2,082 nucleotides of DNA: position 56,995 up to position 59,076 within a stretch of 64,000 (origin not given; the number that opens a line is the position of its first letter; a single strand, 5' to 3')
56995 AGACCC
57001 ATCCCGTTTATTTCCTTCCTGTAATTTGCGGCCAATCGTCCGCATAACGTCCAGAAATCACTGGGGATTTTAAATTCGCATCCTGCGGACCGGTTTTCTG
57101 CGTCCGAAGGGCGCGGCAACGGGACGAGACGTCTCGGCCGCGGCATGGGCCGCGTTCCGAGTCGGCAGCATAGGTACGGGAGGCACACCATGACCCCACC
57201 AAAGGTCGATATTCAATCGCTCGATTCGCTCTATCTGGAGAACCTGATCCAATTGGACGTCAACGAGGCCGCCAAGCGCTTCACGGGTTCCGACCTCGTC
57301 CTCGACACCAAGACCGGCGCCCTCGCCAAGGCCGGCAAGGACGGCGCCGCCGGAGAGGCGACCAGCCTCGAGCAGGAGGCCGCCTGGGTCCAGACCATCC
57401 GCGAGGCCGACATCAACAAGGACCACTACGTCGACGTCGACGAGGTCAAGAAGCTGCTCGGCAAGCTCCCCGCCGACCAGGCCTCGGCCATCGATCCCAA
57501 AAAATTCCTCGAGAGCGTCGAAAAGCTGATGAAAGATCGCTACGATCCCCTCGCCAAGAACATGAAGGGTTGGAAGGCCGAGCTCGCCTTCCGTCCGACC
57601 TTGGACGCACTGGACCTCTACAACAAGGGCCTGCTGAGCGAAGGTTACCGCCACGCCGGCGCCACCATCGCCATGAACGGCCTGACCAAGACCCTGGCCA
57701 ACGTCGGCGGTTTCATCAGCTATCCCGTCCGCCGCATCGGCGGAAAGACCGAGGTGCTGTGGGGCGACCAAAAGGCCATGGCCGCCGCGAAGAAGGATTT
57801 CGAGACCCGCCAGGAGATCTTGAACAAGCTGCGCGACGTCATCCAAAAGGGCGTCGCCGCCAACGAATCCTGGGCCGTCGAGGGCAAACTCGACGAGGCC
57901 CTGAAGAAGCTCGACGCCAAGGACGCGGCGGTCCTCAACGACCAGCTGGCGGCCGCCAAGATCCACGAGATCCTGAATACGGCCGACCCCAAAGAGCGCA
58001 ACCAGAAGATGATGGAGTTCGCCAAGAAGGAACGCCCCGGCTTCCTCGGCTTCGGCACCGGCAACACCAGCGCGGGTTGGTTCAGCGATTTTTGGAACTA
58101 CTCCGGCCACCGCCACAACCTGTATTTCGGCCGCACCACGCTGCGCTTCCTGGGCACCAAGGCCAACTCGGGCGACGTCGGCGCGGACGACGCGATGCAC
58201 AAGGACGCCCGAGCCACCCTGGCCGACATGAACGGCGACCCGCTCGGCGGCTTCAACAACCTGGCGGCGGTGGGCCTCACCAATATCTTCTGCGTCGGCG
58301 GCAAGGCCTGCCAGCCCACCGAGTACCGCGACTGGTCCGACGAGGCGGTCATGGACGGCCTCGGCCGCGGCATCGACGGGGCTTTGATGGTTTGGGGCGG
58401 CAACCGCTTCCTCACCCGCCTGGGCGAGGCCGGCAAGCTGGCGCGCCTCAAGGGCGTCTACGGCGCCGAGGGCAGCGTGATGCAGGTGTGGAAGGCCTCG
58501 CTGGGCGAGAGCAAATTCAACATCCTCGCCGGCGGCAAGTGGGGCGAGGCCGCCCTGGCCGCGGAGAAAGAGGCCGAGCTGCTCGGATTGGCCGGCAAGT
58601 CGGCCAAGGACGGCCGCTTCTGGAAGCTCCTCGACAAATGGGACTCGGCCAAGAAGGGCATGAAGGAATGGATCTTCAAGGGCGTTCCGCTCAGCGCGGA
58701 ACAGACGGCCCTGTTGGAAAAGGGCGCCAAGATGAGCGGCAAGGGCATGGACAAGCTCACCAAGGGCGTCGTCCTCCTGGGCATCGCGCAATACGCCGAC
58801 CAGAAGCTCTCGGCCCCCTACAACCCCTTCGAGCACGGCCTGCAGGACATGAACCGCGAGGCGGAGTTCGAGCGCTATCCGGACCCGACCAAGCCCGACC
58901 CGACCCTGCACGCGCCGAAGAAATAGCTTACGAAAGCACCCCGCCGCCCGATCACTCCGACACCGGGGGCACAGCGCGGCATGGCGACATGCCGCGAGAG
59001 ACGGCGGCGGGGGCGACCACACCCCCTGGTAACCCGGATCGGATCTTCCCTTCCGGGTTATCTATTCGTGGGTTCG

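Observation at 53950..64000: Cluster of large ORFan genes built from duplicated modules (A, B1, B2, C1, C2) with no recognisable domains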

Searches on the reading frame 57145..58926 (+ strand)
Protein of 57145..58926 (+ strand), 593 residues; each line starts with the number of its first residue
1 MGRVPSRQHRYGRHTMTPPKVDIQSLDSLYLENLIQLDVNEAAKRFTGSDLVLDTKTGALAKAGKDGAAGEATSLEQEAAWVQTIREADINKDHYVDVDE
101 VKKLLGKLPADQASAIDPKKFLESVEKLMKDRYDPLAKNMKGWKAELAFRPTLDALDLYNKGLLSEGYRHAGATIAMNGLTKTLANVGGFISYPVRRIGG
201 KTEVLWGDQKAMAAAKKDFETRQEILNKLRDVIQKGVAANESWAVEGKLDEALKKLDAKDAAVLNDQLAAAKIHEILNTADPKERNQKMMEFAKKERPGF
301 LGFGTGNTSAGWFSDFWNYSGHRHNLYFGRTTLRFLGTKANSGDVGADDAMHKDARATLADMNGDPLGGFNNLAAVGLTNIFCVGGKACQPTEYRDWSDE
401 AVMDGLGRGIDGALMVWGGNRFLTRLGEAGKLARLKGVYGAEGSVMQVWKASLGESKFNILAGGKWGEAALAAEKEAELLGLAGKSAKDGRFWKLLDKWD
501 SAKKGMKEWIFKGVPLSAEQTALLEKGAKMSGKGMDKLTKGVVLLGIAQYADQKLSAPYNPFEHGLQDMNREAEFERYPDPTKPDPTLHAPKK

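Call 4: search_protein_families(library=pfam, proteins=[window:57145-58926:+], max_evalue=1)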
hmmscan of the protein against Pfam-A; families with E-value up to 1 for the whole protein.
window:57145-58926:+ (593 aa): 6 families
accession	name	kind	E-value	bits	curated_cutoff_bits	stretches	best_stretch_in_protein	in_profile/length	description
PF03448.22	MgtE_N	-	0.0016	19.4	25.9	1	218-287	26-92/102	MgtE intracellular N domain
PF00036.39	EF-hand_1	-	0.003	17.4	25.4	1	83-107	4-28/29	EF hand domain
PF03462.23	PCRF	-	0.037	14.3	24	1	204-292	16-106/194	PCRF domain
PF22733.1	NNH1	-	0.12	12.9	27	1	228-285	61-121/177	NACHT N-terminal Helical domain 1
PF13405.12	EF-hand_6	-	0.14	12.4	25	1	86-107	7-28/30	EF-hand domain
PF13499.12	EF-hand_7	-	0.18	12.6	30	1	86-113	9-32/67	EF-hand domain pair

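Call 5: search_protein_families(library=ncbifam, proteins=[window:57145-58926:+], max_evalue=1)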
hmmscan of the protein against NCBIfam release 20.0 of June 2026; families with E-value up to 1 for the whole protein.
window:57145-58926:+ (593 aa): 0 families

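Call 14: find_homologous_proteins(query=window:57190-58926:+, max_evalue=0.001)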
Query window:57190-58926:+ (578 aa): 36 proteins with E <= 0.001 among 8000 candidates.
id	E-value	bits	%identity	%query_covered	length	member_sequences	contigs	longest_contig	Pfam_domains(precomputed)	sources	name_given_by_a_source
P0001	0.0e+0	1273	97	100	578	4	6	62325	-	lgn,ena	-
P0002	0.0e+0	1150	87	100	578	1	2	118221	-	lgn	-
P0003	0.0e+0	1137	87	100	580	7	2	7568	-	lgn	-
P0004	0.0e+0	1087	82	100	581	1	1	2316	-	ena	-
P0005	1.8e-270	917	71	100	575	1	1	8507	-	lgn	-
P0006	1.2e-255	868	96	69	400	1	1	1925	-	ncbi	ncbi:hypothetical protein F9K50_08830, partial [bacterium]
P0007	5.2e-244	829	66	100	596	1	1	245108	-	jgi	-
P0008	2.1e-236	804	66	100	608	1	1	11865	-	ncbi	-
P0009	4.3e-235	800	66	100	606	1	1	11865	-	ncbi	-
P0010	4.1e-225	767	62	99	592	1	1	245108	-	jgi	-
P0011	1.1e-221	756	62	99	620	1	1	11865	-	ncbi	-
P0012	1.0e-203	696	64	64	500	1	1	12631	-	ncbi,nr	ncbi:MAG: hypothetical protein K8R69_12460 [Deltaproteobacteria bacterium]|nr:hypothetical protein [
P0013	3.7e-199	681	56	98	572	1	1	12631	-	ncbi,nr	ncbi:MAG: hypothetical protein K8R69_12455 [Deltaproteobacteria bacterium]|nr:hypothetical protein [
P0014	4.4e-175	602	51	99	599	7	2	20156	-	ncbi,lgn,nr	ncbi:hypothetical protein FBR05_11695 [Deltaproteobacteria bacterium PRO3]|nr:hypothetical protein [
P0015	1.1e-173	597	51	99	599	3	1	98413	-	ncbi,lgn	-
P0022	3.6e-155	536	47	100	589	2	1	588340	-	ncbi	ncbi:MAG: hypothetical protein U1F66_05055 [bacterium]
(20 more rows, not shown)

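Call 15: find_encoding_contigs(protein=P0007, flank=10000, max_places=3)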
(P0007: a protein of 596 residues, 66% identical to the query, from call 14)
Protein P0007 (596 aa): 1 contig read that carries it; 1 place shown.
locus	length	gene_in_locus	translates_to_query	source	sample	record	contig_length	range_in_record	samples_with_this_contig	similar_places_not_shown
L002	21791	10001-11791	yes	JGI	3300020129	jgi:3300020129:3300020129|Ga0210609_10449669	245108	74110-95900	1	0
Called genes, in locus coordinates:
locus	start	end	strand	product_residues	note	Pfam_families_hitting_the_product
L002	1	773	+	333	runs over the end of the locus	PF03480:DctP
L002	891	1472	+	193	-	PF04290:DctQ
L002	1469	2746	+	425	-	PF06808:DctM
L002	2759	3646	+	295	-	PF01545:Cation_efflux, PF16916:ZT_dimer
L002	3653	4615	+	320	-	-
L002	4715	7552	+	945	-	-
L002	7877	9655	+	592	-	-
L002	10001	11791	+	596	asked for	-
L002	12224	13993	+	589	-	-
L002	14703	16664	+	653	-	-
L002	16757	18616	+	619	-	-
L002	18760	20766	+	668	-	-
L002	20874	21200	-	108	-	PF00137:ATP-synt_C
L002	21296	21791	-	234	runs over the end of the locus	PF00119:ATP-synt_A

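Call 16: find_encoding_contigs(protein=P0022, flank=10000, max_places=3)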
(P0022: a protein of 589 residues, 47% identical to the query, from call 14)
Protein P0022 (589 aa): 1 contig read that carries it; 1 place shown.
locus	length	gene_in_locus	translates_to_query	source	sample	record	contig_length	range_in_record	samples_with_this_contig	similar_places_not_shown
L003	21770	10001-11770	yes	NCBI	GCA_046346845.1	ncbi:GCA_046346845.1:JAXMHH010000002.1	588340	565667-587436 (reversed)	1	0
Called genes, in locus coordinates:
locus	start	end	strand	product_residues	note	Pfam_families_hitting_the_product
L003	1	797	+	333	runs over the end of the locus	PF03480:DctP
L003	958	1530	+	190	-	PF04290:DctQ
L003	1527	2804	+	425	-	PF06808:DctM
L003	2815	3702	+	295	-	PF01545:Cation_efflux, PF16916:ZT_dimer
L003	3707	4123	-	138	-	PF01850:PIN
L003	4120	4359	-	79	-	PF02604:PhdYeFM_antitox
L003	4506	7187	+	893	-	-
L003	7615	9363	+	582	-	-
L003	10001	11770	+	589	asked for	-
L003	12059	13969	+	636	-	-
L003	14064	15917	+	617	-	-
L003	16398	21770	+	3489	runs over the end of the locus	PF12799:LRR_4 (faint), PF13516:LRR_6 (faint), PF03130:HEAT_PBS (faint), PF13646:HEAT_2, PF00514:Arm (faint), PF02985:HEAT (faint), PF13513:HEAT_EZ (faint), PF13646:HEAT_2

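Call 22: search_solved_structures(query=A1, max_evalue=10)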
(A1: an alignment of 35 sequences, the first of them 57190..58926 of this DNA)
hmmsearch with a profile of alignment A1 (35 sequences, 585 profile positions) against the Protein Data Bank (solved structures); distinct sequences matched with E-value up to 10: 41.
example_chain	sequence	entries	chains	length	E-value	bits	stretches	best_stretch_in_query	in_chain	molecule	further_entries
3khe_A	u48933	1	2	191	0.0017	20.3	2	57-106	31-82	Calmodulin-like domain protein kinase isoform 3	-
3hzt_A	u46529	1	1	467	0.015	17.2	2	59-94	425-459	Calcium-dependent protein kinase 3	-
5hyd_A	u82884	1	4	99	0.03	16.2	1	44-94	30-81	Protein S100-Z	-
8aht_A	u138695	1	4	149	0.033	16.1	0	59-98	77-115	Calmodulin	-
3l19_A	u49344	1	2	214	0.037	15.9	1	65-97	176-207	Calcium/calmodulin dependent protein kinase with a kinase domain and 4 calmodulin like EF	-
3q5i_A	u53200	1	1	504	0.1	14.5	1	47-94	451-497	Protein kinase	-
1ih0_A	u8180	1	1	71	0.14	14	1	65-95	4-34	TROPONIN C, SLOW SKELETAL AND CARDIAC MUSCLES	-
2mlf_C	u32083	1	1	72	0.14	14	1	65-95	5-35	Troponin C, slow skeletal and cardiac muscles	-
3ctn_A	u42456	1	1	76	0.14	14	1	65-95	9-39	TROPONIN C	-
7xni_C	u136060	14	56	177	0.15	14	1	70-99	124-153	Calmodulin-3 | Calmodulin-1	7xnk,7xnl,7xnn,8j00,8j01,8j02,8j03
1ozs_A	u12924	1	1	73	0.15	13.9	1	65-95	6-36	Troponin C, slow skeletal and cardiac muscles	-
1fi5_A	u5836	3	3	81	0.17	13.7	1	64-95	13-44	PROTEIN (TROPONIN C) | Troponin C, slow skeletal and cardiac muscles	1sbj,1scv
2kdh_A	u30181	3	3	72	0.18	13.7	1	65-95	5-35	Troponin C, slow skeletal and cardiac muscles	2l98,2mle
1c7v_A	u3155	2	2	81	0.24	13.2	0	63-99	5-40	CALCIUM VECTOR PROTEIN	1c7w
9ya0_SA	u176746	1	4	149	0.26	13.1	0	70-93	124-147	Calmodulin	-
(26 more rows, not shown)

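Call 33: predict_structure(alignment_id=A1)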
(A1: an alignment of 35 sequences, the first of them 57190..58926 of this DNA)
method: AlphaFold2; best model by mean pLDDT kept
length: 578 residues; sequences in the alignment: 35
mean_pLDDT: 71.0   pTM: 0.65
mean pLDDT of the five models: 71.0, 70.1, 68.0, 64.3, 62.8
residues with pLDDT >= 90: 109; 70-90: 204; 50-70: 167; < 50: 98
segments of 3 or more residues with pLDDT < 50: 160-167, 173-187, 297-304, 463-523
pLDDT, mean of each block of 10 residues (from residue 1): 79 86 84 86 80 73 88 88 89 85 89 91 88 91 91 68 47 45 43 73 91 94 87 92 92 92 92 93 66 59 56 93 90 92 85 60 55 61 69 55 53 59 57 64 55 59 42 35 37 34 40 39 52 55 71 86 83 59
secondary structure, 60 per line:
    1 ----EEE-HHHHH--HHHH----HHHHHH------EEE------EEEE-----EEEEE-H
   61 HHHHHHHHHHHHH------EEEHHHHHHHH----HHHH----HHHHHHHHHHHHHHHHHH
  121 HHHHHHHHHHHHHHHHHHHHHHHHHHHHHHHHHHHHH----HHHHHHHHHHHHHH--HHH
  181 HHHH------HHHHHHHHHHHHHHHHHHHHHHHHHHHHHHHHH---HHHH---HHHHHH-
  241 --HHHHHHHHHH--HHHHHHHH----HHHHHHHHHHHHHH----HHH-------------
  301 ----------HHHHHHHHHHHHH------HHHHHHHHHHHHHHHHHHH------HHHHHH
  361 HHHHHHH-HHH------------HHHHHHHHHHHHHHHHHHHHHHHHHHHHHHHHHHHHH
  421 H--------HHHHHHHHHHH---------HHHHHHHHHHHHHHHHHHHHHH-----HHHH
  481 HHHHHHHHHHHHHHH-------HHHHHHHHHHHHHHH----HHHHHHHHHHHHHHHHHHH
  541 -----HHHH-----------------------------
elements in order: E5-7 H9-13 H16-19 H24-29 E36-38 E45-48 E54-58 H60-73 E80-82 H83-90 H95-98 H103-157 H162-175 H178-184 H191-223 H227-230 H234-239 H243-252 H255-262 H267-280 H311-323 H330-348 H355-367 H384-421 H430-440 H450-471 H477-495 H503-517 H522-540 H546-549

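Call 50: search_protein_families(library=pfam, proteins=[L002:3653-4615:+, L002:18760-20766:+], max_evalue=0.1)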
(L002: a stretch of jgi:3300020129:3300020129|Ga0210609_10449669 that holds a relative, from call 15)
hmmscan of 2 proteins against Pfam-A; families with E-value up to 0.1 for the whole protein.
L002:3653-4615:+ (320 aa): 0 families

L002:18760-20766:+ (668 aa): 0 families

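Call 56: find_related_loci(query=A1, collection=genome_contigs, flank=10000)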
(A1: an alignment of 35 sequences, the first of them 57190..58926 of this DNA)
Query A1 (578 aa) in genome_contigs; peptide patterns used: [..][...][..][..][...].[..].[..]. (x = any residue, [..] = any of these).
18 stretches matched a pattern; 7 encode a relative of the query (tblastn E <= 1e-3); 7 distinct loci.
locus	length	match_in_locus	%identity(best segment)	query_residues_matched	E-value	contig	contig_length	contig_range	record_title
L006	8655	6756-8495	87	1-578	0e+0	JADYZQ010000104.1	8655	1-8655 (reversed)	MAG: Deltaproteobacteria bacterium isolate SJ577 c_000000313012, whole genome shotgun sequence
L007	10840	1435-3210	51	1-573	0e+0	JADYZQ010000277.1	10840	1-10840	MAG: Deltaproteobacteria bacterium isolate SJ577 c_000001067659, whole genome shotgun sequence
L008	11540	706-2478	49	1-573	2e-167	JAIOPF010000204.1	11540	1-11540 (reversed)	MAG: Deltaproteobacteria bacterium isolate LakeFargette_0920_ALND_MAG_57_7 LacPavin_0920_ALND_scaffold_248820, whole gen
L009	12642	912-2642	45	1-574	5e-141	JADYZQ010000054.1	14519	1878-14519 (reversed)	MAG: Deltaproteobacteria bacterium isolate SJ577 c_000000138026, whole genome shotgun sequence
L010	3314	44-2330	40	1-569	8e-125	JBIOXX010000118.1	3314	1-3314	MAG: bacterium isolate MAG045 k127_2429613, whole genome shotgun sequence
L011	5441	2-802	46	323-578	4e-65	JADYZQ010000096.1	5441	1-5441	MAG: Deltaproteobacteria bacterium isolate SJ577 c_000000282697, whole genome shotgun sequence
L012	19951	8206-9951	69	1-578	0e+0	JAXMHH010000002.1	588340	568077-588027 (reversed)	MAG: bacterium isolate STL-UBA1 C1.96.fa-2, whole genome shotgun sequence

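Call 61: search_protein_families(library=pfam, proteins=[L007:3442-8175:+, L008:2667-7406:+, L007:8271-9071:+, L008:7485-8315:+, L008:8687-10291:+, L009:3128-5725:-, L009:5733-7913:-, L009:9176-12205:-], max_evalue=0.01)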
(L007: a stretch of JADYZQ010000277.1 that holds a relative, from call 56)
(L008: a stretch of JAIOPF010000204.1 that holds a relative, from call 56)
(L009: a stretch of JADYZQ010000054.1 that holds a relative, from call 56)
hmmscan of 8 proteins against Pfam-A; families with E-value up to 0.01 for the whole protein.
L007:3442-8175:+ (1577 aa): 7 families
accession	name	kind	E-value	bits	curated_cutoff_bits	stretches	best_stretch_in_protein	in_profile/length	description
PF00155.27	Aminotran_1_2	-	2e-27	96.8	19.7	1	1240-1568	44-360/361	Aminotransferase class I and II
PF13847.12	Methyltransf_31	-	1.2e-07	31.9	27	1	713-784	6-80/145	Methyltransferase domain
PF13649.12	Methyltransf_25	-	1.9e-05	25.7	27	1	715-786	2-74/97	Methyltransferase domain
PF06325.19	PrmA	-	5.6e-05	23.2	22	1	710-784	161-232/296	Ribosomal protein L11 methyltransferase (PrmA)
PF02475.24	TRM5-TYW2_MTfase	-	0.00042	20.7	28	1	711-762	37-88/164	TRM5/TYW2 methyltransferase domain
PF05175.20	MTS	-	0.00052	20.1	23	1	710-783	31-103/170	Methyltransferase small domain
PF08241.18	Methyltransf_11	-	0.0036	18.4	21.2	0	715-784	1-66/95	Methyltransferase domain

L008:2667-7406:+ (1579 aa): 6 families
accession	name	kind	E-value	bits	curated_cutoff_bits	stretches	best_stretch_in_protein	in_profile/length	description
PF00155.27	Aminotran_1_2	-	1.4e-26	94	19.7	1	1242-1571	44-361/361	Aminotransferase class I and II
PF13847.12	Methyltransf_31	-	1.1e-07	32.1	27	1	718-787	8-80/145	Methyltransferase domain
PF13649.12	Methyltransf_25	-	4e-06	27.9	27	1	718-789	2-74/97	Methyltransferase domain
PF06325.19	PrmA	-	0.00029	20.9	22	1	714-787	162-232/296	Ribosomal protein L11 methyltransferase (PrmA)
PF02475.24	TRM5-TYW2_MTfase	-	0.00077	19.9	28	1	715-765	38-88/164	TRM5/TYW2 methyltransferase domain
PF05175.20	MTS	-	0.0016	18.5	23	1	717-785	35-102/170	Methyltransferase small domain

L007:8271-9071:+ (266 aa): 0 families

L008:7485-8315:+ (276 aa): 0 families

L008:8687-10291:+ (534 aa): 1 family
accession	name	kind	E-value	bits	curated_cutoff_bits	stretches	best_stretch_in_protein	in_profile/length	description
PF05960.17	DUF885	-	6.2e-93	313.6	32.4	1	19-532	1-531/532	Bacterial protein of unknown function (DUF885)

L009:3128-5725:- (865 aa): 0 families

L009:5733-7913:- (726 aa): 0 families

L009:9176-12205:- (1009 aa): 1 family
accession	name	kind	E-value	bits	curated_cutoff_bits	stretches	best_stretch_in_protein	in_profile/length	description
PF00498.31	FHA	-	0.0028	18.5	20.7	0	696-718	12-36/67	FHA domain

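Call 66: search_protein_representatives(alignment_id=A1)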
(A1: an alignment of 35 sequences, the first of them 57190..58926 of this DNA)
Query: 35 sequences, 585 profile positions. Proteins with E-value up to 0.001 (for the whole library): 60; up to 1e-10: 50; up to 1e-30: 36. The best 60 are listed.
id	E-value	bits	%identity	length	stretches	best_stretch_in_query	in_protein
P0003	1.7e-262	888.8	-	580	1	1-584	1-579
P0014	2.4e-257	871.8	-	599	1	1-584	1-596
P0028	8.2e-239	810.6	-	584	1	1-583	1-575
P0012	9.8e-219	744.3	-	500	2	1-364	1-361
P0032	5.2e-215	732.0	-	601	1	2-581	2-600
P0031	2.1e-212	723.5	-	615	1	1-582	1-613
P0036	3.1e-193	660.1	-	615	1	7-584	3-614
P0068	9.3e-180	615.6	-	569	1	6-582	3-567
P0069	4.5e-153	527.5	-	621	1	6-583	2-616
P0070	3.0e-148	511.6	-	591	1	7-563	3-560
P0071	4.0e-146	504.6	-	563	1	6-575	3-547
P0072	9.8e-144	496.7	-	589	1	7-583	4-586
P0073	1.0e-131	457.0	-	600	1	8-580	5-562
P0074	2.3e-131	455.8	-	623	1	8-582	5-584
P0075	7.3e-120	417.9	-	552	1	1-428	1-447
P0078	1.8e-110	386.8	-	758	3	190-584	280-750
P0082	1.7e-75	271.4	-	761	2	1-425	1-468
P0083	6.2e-74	266.2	-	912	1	1-530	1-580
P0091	8.2e-48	180.0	-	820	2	1-527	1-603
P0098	1.6e-28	116.2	-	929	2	59-244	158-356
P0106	3.7e-15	72.1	-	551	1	125-224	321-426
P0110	7.6e-12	61.2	-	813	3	140-272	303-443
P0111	7.6e-10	54.6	-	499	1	67-388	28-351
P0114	6.8e-09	51.4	-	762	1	77-274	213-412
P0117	1.9e-07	46.6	-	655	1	141-356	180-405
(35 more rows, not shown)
